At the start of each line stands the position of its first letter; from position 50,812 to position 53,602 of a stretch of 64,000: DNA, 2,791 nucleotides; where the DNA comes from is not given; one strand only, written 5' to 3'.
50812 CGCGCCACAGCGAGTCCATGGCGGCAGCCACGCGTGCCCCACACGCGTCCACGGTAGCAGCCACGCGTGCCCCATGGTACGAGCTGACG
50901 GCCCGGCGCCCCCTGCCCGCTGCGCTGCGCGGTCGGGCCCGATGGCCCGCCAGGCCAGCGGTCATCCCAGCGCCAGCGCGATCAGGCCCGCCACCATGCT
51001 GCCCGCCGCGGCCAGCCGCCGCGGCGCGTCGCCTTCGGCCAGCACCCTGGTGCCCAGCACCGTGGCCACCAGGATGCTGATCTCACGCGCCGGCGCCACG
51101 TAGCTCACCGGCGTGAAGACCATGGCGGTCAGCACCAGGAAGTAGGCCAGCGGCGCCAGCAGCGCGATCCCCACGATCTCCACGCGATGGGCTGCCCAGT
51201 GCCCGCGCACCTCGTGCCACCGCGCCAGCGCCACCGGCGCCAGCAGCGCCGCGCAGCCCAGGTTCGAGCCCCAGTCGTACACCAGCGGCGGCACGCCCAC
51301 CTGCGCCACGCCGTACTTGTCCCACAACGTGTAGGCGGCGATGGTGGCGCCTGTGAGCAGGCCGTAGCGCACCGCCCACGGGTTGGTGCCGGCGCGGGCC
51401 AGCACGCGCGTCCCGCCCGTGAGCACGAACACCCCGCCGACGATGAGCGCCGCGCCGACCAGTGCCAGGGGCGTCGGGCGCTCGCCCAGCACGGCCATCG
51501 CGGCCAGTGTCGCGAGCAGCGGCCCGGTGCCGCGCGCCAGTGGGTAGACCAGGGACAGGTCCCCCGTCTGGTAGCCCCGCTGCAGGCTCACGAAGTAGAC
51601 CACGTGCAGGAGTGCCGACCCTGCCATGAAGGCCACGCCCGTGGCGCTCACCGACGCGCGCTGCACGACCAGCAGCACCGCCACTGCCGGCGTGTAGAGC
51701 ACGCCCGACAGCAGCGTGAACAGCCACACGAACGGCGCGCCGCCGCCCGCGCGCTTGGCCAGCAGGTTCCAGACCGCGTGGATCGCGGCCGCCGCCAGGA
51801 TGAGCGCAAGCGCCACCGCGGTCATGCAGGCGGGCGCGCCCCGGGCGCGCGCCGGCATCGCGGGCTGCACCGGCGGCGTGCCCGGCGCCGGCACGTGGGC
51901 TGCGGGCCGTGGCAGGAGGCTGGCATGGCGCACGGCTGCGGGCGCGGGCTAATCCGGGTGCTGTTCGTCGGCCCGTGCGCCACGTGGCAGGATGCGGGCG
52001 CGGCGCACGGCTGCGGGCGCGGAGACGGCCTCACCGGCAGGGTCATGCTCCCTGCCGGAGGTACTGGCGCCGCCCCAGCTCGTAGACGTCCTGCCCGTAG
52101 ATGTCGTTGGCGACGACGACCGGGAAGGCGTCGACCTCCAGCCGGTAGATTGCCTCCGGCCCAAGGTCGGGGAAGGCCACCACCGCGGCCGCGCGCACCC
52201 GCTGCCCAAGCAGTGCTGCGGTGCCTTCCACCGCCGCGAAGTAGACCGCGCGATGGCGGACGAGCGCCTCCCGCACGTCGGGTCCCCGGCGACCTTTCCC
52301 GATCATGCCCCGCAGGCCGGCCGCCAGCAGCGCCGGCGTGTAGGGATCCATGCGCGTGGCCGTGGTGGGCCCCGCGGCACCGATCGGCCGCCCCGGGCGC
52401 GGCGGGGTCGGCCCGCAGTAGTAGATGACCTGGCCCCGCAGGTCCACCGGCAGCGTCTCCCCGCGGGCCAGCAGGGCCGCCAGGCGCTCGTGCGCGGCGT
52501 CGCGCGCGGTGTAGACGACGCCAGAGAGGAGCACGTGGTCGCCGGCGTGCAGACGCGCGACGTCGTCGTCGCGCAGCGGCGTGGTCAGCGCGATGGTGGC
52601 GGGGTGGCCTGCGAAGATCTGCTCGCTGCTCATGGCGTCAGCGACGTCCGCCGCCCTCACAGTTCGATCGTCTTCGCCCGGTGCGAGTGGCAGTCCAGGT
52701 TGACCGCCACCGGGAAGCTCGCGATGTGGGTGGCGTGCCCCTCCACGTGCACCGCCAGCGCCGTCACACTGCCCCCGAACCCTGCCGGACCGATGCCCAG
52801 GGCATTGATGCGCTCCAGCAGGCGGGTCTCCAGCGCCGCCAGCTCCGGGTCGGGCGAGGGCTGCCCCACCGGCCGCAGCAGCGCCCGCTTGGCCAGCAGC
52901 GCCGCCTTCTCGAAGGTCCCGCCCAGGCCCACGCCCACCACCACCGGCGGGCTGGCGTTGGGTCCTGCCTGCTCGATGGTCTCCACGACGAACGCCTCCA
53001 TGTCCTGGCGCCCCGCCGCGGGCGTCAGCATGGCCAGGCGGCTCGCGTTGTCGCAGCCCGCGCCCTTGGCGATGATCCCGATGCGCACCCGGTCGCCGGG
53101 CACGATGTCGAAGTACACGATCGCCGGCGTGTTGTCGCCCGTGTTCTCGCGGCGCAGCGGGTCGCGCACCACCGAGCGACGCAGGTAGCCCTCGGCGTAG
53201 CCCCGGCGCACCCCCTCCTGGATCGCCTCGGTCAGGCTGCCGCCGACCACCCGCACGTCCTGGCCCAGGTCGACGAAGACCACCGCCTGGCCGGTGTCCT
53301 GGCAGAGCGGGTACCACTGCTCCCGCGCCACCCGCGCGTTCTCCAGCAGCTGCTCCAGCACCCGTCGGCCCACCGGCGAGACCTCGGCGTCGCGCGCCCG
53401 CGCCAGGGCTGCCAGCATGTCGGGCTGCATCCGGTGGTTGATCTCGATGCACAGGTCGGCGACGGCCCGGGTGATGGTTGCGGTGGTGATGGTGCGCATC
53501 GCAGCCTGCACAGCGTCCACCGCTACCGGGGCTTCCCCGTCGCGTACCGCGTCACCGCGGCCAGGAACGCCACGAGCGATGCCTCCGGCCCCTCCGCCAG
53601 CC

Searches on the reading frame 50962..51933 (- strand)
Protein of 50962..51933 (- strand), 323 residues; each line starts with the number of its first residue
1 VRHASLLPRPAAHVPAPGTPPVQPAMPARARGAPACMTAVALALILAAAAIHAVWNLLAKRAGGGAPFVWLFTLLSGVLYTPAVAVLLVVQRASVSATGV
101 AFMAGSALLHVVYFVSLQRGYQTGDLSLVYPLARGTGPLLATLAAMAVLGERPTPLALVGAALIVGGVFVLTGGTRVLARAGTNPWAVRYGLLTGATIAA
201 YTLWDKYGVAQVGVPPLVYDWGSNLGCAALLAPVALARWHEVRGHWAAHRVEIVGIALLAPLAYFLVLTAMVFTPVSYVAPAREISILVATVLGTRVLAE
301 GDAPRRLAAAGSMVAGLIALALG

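Call 8: search_protein_families(library=pfam, proteins=[window:50962-51933:-])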
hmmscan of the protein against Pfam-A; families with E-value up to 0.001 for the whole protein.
window:50962-51933:- (323 aa): 1 family
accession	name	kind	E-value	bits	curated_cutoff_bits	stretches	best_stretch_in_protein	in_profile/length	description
PF00892.27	EamA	-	2.4e-13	51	28.2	2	41-172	3-134/135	EamA-like transporter family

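Call 23: find_homologous_proteins(query=window:50962-51933:-, max_evalue=1e-20)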
Query window:50962-51933:- (323 aa): 6162 proteins with E <= 1e-20 among 8000 candidates; the best 120 are listed.
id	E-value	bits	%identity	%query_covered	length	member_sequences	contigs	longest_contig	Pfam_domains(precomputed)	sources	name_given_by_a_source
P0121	6.3e-160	550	95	89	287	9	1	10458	PF00892.27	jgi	jgi:drug/metabolite transporter (DMT)-like permease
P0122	3.7e-153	528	90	85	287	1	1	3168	PF00892.27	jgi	jgi:drug/metabolite transporter (DMT)-like permease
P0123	3.1e-147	508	89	84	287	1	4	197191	PF00892.27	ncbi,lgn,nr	ncbi:MAG: EamA family transporter [Armatimonadota bacterium]|nr:EamA family transporter [Armatimonad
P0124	7.4e-105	369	62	89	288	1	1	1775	PF00892.27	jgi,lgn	jgi:drug/metabolite transporter (DMT)-like permease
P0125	2.9e-103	364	62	85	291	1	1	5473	PF00892.27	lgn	-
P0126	4.8e-103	363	65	89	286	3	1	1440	PF00892.27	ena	-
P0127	4.1e-102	360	63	89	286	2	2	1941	PF00892.27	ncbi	-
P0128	5.7e-102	360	66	82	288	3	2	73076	PF00892.27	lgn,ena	-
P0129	1.1e-101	359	62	84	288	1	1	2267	PF00892.27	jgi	jgi:drug/metabolite transporter (DMT)-like permease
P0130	1.4e-101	358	64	89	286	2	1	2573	PF00892.27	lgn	-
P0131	2.1e-100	354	62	84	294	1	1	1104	PF00892.27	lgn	-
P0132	2.5e-100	354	61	83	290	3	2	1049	PF00892.27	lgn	-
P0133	2.8e-100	354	63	85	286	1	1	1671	PF00892.27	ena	-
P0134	6.5e-100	353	60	84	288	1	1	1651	PF00892.27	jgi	jgi:drug/metabolite transporter (DMT)-like permease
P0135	6.9e-100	353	64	89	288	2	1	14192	PF00892.27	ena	-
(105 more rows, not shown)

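Call 24: find_encoding_contigs(protein=P0121, flank=5000, max_places=4)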
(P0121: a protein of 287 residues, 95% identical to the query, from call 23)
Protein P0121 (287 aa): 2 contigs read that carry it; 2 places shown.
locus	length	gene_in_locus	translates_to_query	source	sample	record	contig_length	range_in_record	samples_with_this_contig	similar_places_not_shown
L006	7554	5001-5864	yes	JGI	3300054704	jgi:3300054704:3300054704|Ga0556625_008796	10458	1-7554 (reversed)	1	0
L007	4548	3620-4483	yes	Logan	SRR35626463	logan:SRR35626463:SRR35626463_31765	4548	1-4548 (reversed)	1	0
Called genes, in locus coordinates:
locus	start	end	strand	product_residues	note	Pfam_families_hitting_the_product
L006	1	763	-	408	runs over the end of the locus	PF07690:MFS_1, PF12832:MFS_1_like (weak), PF07690:MFS_1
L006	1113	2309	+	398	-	PF02515:CoA_transf_3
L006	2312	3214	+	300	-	PF03328:HpcH_HpaI, PF15617:C-C_Bond_Lyase (weak)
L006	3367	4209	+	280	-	PF05681:Fumerase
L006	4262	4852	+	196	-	PF05683:Fumerase_C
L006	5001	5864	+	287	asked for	PF00892:EamA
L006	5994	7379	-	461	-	PF01546:Peptidase_M20, PF07687:M20_dimer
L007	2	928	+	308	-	?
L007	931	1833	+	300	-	PF03328:HpcH_HpaI, PF15617:C-C_Bond_Lyase (weak)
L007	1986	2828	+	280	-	PF05681:Fumerase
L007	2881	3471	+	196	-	PF05683:Fumerase_C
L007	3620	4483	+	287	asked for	PF00892:EamA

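Call 25: find_encoding_contigs(protein=P0122, flank=5000, max_places=4)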
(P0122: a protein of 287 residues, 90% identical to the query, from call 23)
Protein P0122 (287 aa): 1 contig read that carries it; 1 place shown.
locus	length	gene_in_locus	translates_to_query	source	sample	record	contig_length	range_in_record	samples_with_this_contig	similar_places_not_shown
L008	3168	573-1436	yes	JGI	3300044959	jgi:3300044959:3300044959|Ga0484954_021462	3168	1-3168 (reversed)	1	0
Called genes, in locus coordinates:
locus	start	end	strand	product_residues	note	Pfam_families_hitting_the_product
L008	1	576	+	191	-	?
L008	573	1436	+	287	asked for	PF00892:EamA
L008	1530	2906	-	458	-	PF01546:Peptidase_M20, PF07687:M20_dimer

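Call 26: find_encoding_contigs(protein=P0123, flank=5000, max_places=4)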
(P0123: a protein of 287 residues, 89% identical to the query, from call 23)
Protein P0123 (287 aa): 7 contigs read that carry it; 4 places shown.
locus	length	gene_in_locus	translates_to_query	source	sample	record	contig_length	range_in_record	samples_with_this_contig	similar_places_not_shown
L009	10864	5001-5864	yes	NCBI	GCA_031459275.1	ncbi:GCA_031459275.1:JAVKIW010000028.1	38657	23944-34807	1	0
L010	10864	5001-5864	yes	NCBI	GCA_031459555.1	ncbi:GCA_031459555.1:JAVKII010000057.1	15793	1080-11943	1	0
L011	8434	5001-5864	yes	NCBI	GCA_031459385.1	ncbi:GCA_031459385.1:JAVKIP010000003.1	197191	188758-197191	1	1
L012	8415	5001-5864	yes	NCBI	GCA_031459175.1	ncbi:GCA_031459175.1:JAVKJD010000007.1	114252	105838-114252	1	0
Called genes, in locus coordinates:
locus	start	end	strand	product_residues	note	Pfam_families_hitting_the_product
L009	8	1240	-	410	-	PF07690:MFS_1, PF12832:MFS_1_like (weak), PF07690:MFS_1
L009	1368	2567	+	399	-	PF02515:CoA_transf_3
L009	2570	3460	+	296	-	PF03328:HpcH_HpaI, PF15617:C-C_Bond_Lyase (weak)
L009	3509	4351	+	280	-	PF05681:Fumerase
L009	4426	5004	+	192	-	PF05683:Fumerase_C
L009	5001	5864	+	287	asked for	PF00892:EamA (weak)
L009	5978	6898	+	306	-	PF00296:Bac_luciferase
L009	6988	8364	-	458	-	PF01546:Peptidase_M20, PF07687:M20_dimer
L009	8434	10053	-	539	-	PF00496:SBP_bac_5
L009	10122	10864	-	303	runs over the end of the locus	PF12911:OppC_N, PF00528:BPD_transp_1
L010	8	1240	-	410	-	PF07690:MFS_1, PF12832:MFS_1_like (weak), PF07690:MFS_1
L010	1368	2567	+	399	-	PF02515:CoA_transf_3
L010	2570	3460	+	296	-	PF03328:HpcH_HpaI, PF15617:C-C_Bond_Lyase (weak)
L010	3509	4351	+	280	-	PF05681:Fumerase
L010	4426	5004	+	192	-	PF05683:Fumerase_C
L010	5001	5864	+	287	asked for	PF00892:EamA (weak)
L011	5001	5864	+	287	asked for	PF00892:EamA (weak)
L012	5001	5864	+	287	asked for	PF00892:EamA (weak)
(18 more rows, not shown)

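Call 39: find_encoding_contigs(protein=window:50962-51825:-, flank=4000, max_places=6)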
Protein window:50962-51825:- (287 aa): no gene with exactly this product is on record in the collection.

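Call 65: list_cluster_members(proteins=[P0121, window:50962-51825:-])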
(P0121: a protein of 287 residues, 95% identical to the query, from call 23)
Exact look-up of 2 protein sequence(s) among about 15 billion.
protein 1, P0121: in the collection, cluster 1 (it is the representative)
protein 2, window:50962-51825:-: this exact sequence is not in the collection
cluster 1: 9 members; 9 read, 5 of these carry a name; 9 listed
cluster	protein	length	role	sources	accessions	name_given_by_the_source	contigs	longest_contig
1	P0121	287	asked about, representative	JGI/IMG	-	drug/metabolite transporter (DMT)-like permease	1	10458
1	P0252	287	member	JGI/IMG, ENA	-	uncharacterized membrane protein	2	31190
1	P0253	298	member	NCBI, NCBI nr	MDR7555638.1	MAG: EamA family transporter [Armatimonadota bacterium] | EamA family transporter [Armatimonadota bacterium]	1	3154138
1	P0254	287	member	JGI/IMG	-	uncharacterized membrane protein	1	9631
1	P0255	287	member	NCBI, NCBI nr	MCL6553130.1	MAG: DMT family transporter [Firmicutes bacterium] | DMT family transporter [Bacillota bacterium]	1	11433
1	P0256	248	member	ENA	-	-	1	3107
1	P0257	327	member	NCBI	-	-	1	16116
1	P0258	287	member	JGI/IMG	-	-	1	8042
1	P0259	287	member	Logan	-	-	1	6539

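Call 67: find_encoding_contigs(protein=P0259, flank=2000, max_places=3)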
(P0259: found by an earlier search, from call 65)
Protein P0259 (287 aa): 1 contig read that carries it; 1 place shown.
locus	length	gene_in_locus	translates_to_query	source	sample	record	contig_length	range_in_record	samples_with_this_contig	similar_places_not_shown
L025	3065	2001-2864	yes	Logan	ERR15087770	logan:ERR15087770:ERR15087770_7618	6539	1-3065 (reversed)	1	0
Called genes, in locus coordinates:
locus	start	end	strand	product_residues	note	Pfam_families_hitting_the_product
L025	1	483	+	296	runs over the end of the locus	PF03328:HpcH_HpaI, PF15617:C-C_Bond_Lyase (weak)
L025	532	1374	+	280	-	PF05681:Fumerase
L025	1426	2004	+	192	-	PF05683:Fumerase_C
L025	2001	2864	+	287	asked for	PF00892:EamA (weak)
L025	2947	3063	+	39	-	?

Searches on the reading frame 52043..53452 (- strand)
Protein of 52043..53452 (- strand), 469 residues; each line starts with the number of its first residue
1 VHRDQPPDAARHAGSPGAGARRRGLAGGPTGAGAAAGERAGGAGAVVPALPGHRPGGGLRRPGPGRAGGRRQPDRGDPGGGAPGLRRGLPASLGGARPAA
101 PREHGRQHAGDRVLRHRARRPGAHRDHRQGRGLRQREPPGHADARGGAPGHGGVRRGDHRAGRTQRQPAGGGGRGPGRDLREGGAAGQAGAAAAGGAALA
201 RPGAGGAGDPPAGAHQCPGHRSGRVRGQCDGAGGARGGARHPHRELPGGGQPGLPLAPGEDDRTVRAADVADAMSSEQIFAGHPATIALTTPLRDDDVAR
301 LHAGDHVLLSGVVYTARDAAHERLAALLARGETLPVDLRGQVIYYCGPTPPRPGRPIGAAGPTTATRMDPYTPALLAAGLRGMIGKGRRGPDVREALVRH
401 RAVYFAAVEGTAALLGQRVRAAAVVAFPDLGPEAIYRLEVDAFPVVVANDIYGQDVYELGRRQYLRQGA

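Call 8: search_protein_families(library=pfam, proteins=[window:52043-53452:-])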
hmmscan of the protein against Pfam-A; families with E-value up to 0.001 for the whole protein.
window:52043-53452:- (469 aa): 1 family
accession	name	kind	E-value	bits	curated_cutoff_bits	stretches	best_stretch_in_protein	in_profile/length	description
PF05683.17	Fumerase_C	-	1.8e-54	184.6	22.2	1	283-458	25-203/205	Fumarase C-terminus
